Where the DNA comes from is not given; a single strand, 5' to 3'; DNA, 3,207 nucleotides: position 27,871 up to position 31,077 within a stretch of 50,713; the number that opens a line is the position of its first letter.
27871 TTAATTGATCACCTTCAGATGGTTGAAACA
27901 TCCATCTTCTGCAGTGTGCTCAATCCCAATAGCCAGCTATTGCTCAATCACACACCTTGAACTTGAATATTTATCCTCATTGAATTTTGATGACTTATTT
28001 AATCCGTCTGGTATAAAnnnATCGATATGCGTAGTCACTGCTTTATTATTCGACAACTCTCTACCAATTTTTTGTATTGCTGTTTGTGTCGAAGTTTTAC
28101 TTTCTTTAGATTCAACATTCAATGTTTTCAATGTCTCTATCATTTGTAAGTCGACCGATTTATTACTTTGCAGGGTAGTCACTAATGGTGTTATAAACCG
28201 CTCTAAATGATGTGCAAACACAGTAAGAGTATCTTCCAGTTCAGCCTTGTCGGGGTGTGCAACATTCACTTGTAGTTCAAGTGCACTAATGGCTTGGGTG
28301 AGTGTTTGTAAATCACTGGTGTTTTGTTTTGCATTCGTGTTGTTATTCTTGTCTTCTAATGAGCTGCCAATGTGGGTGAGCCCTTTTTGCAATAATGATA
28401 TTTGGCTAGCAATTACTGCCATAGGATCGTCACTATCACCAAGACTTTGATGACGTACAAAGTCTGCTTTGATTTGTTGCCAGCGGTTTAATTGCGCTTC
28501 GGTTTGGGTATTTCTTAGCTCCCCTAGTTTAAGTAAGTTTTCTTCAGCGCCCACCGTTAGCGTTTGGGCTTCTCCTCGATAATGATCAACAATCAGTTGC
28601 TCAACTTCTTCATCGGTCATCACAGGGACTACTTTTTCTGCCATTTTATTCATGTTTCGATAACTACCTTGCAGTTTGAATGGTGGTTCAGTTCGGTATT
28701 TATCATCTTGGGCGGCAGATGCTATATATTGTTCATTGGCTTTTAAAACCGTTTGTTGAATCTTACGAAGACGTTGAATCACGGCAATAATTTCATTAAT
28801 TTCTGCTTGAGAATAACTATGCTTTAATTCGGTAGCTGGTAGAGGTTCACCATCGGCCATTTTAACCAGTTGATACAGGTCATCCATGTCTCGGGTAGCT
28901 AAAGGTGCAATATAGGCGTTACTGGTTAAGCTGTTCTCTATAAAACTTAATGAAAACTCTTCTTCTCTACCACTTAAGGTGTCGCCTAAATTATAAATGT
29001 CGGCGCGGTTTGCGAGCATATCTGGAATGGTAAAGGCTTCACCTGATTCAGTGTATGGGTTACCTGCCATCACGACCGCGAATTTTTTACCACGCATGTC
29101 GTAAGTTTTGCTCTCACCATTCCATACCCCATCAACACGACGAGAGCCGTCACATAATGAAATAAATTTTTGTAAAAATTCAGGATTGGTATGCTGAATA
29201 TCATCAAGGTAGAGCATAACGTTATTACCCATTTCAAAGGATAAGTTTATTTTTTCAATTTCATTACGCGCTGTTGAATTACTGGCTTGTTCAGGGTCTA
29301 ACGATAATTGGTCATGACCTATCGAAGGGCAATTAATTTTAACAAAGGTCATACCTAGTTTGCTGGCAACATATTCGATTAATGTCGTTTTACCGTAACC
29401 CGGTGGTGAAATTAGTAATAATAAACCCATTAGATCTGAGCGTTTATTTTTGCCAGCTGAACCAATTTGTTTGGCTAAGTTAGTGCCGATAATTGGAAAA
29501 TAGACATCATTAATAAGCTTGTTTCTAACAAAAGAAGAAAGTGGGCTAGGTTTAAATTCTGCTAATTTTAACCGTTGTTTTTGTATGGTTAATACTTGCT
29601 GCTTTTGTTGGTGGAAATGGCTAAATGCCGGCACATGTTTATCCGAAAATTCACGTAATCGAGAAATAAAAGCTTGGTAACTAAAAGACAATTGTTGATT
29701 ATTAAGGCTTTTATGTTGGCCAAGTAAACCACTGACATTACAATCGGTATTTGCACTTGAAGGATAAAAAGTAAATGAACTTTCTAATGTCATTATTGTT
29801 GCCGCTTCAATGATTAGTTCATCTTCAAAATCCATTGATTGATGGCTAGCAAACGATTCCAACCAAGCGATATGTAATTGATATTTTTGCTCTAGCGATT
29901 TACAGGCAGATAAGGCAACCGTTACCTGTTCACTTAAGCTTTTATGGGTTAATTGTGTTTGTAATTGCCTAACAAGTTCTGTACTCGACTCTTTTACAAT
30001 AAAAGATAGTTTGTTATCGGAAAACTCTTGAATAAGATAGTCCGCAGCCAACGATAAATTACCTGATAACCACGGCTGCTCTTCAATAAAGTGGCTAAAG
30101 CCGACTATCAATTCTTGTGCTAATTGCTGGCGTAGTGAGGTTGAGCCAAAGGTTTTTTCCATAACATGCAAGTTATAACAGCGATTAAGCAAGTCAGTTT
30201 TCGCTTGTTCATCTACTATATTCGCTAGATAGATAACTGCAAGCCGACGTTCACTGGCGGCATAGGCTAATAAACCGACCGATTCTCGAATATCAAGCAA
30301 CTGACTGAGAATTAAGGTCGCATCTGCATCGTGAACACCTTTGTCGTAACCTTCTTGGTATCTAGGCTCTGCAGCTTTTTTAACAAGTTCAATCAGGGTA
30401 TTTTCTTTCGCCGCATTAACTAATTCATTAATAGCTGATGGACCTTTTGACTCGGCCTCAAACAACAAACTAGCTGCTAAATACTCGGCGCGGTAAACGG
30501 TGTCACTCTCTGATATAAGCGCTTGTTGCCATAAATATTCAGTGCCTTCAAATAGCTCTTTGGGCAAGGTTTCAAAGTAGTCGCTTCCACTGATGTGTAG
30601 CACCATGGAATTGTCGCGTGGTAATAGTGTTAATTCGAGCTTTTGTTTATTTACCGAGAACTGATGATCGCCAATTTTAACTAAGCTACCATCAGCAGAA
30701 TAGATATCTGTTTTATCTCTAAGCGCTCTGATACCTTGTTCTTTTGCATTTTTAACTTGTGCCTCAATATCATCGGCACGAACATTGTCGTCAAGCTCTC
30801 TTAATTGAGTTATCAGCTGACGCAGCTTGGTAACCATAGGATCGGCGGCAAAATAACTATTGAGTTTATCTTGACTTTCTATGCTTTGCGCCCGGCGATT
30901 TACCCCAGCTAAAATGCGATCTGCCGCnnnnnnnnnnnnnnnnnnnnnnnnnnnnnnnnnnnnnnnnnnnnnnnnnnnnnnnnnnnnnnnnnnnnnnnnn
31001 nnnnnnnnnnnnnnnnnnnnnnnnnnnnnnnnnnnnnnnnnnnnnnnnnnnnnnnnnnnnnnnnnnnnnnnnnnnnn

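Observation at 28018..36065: Three-gene operon: YqiJ/NfeD-like membrane protein, YqiK-like flotillin, giant MoxR-type AAA+ protein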

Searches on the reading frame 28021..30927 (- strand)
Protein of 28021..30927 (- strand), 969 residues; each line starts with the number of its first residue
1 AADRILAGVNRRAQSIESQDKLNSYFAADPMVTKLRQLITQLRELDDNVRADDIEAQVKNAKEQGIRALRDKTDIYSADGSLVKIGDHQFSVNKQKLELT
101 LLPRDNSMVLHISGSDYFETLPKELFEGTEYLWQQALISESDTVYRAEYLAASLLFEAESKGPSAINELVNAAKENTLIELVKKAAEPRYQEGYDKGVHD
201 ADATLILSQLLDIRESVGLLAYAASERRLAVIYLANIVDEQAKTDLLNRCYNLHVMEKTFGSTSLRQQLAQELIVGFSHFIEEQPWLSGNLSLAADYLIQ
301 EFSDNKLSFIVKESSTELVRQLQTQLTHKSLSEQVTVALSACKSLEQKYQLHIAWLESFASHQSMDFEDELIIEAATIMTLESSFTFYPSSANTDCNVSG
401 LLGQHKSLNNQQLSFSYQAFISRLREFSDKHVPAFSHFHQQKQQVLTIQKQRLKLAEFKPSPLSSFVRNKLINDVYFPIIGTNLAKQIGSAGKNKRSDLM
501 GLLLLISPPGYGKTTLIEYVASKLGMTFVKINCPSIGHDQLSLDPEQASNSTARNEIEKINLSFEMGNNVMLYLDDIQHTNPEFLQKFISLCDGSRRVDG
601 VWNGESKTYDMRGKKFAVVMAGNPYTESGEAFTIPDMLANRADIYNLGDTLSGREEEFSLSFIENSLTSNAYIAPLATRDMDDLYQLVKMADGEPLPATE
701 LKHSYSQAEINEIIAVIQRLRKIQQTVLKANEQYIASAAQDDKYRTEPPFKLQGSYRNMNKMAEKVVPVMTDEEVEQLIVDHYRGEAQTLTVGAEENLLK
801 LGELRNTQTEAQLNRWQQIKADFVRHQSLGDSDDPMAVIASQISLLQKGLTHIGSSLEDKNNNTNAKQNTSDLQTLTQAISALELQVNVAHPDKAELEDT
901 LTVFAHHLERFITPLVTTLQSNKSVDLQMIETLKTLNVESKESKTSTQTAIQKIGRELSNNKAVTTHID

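Call 56: predict_structure(alignment_id=A5)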
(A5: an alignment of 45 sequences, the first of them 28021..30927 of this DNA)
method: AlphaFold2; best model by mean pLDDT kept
length: 969 residues; sequences in the alignment: 45
mean_pLDDT: 84.9   pTM: 0.73
mean pLDDT of the five models: 84.9, 84.8, 82.4, 82.1, 81.9
residues with pLDDT >= 90: 599; 70-90: 223; 50-70: 69; < 50: 78
segments of 3 or more residues with pLDDT < 50: 859-893, 922-950, 961-969
pLDDT, mean of each block of 10 residues (from residue 1): 87 87 91 93 93 90 87 84 92 92 93 94 92 92 95 93 89 94 92 91 96 92 94 90 93 89 86 94 91 94 93 94 92 91 93 94 87 95 94 93 94 93 93 94 95 94 84 91 93 80 88 92 96 95 95 97 96 95 93 91 95 94 80 86 77 80 90 87 92 89 90 95 93 85 86 90 95 95 91 90 94 94 80 56 58 53 44 47 38 52 57 52 45 38 37 56 36
secondary structure, 60 per line:
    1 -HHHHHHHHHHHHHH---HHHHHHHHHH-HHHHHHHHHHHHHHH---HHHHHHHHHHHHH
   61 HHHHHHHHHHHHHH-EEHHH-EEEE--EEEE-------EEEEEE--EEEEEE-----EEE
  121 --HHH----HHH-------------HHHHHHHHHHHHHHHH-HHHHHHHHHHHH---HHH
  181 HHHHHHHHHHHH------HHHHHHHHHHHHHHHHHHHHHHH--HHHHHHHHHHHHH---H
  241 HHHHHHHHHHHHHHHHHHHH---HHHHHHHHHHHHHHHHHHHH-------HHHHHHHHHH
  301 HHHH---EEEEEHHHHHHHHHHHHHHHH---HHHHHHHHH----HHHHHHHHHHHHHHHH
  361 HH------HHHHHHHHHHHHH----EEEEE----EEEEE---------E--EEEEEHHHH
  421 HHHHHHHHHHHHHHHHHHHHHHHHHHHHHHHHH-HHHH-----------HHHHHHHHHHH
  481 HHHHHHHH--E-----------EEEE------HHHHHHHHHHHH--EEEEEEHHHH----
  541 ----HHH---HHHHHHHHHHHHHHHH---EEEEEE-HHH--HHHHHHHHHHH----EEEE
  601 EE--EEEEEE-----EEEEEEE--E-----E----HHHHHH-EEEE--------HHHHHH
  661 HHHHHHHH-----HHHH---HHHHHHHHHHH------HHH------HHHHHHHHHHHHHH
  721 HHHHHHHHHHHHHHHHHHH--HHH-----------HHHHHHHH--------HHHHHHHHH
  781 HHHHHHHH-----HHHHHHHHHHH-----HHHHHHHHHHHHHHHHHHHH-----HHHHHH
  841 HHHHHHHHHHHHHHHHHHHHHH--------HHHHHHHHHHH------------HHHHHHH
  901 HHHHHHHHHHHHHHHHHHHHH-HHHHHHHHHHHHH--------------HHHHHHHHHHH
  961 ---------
elements in order (helices of 4 or more, strands of 3 or more residues): H2-15 H19-28 H30-44 H48-74 E82-85 E88-91 E99-104 E107-112 E118-120 H146-161 H163-174 H178-192 H199-221 H224-236 H240-260 H264-283 H291-304 E308-312 H313-328 H332-340 H345-362 H369-381 E386-390 E395-399 E412-416 H417-453 H455-458 H470-488 E503-506 H513-524 E527-532 H533-536 H551-566 E570-575 H582-592 E597-602 E605-610 E616-622 H636-641 E643-646 H655-668 H674-677 H681-691 H707-739 H756-763 H772-788 H794-804 H810-829 H835-862 H871-881 H894-921 H923-935 H950-960

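Call 60: fold_search(model_id=the predicted structure, library=pdb)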
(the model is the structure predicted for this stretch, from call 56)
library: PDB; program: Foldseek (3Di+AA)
matches with E <= 10: 1220; with E <= 0.001: 200
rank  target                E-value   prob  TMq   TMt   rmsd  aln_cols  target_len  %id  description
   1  8w0f_3                6.4e-06  1.00  0.14  0.20  23.9       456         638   11  Cryo-EM structure of a human MCM2-7 double hexamer on dsDNA (released 2024-10-02)
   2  8efv_B                1.7e-05  1.00  0.17  0.41  12.1       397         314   13  Structure of single homo-hexameric Holliday junction ATP-dependent DNA helicase RuvB motor (released 2023-05-10)
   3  8q6p_3                1.7e-05  1.00  0.14  0.30  19.7       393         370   13  X. laevis CMG dimer bound to dimeric DONSON - MCM ATPase (released 2023-10-18)
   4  6l1q_A                1.8e-05  1.00  0.18  0.55   8.0       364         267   12  Crystal structure of AfCbbQ2, a MoxR AAA+-ATPase and CbbQO-type Rubisco activase from Acidithiobacillus ferrooxidans (released 2019-12-18)
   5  8s0a_2                2.0e-05  1.00  0.14  0.18  22.0       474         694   13  H. sapiens MCM2-7 hexamer bound to double stranded DNA (released 2024-10-02)
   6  9qhd_B                3.1e-05  1.00  0.13  0.40  13.0       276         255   16  NorQD complex state 1 from Jhaorihella thermophila (released 2026-03-25)
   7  7v3u_2                3.2e-05  1.00  0.14  0.20  18.6       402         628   12  Cryo-EM structure of MCM double hexamer with structured Mcm4-NSD (released 2022-04-13)
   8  5v8f_4                3.2e-05  1.00  0.14  0.17  22.6       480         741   10  Structural basis of MCM2-7 replicative helicase loading by ORC-Cdc6 and Cdt1 (released 2017-05-10)
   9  9qhd_C                3.3e-05  1.00  0.13  0.42  10.8       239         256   15  NorQD complex state 1 from Jhaorihella thermophila (released 2026-03-25)
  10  9qh8_A                3.7e-05  1.00  0.18  0.58   7.8       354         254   12  reduced NorQ-NorD VWA domain complex from Paracoccus denitrificans (released 2026-03-25)
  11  6p13                  3.7e-05  1.00  0.15  0.41  16.0       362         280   15  Structure of spastin AAA domain (T692A mutant) in complex with a diaminotriazole-based inhibitor (crystal form A) (released 2019-08-07)
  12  7pbl_C                3.8e-05  1.00  0.14  0.37   9.8       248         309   16  RuvAB branch migration motor complexed to the Holliday junction - RuvB AAA+ state s1 [t2 dataset] (released 2022-09-14)
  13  3jc7_5                3.8e-05  1.00  0.15  0.21  20.5       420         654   12  Structure of the eukaryotic replicative CMG helicase and pumpjack motion (released 2016-02-10)
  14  9qh9_C                4.4e-05  1.00  0.17  0.54  10.5       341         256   14  NorQ in complex with NorD VWA domain steep staircase subset 2 from Paracoccus denitrificans (released 2026-03-25)
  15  9qhf_E                4.6e-05  1.00  0.14  0.44   9.6       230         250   13  NorQD complex state 3 from Jhaorihella thermophila (released 2026-03-25)
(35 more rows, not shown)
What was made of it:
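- On MoxR-class AAA+ ATPases: Foldseek target-normalised TM is best for NorQ/CbbQ (call 60).
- MCM and RuvB appear among the Foldseek hits (call 60).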
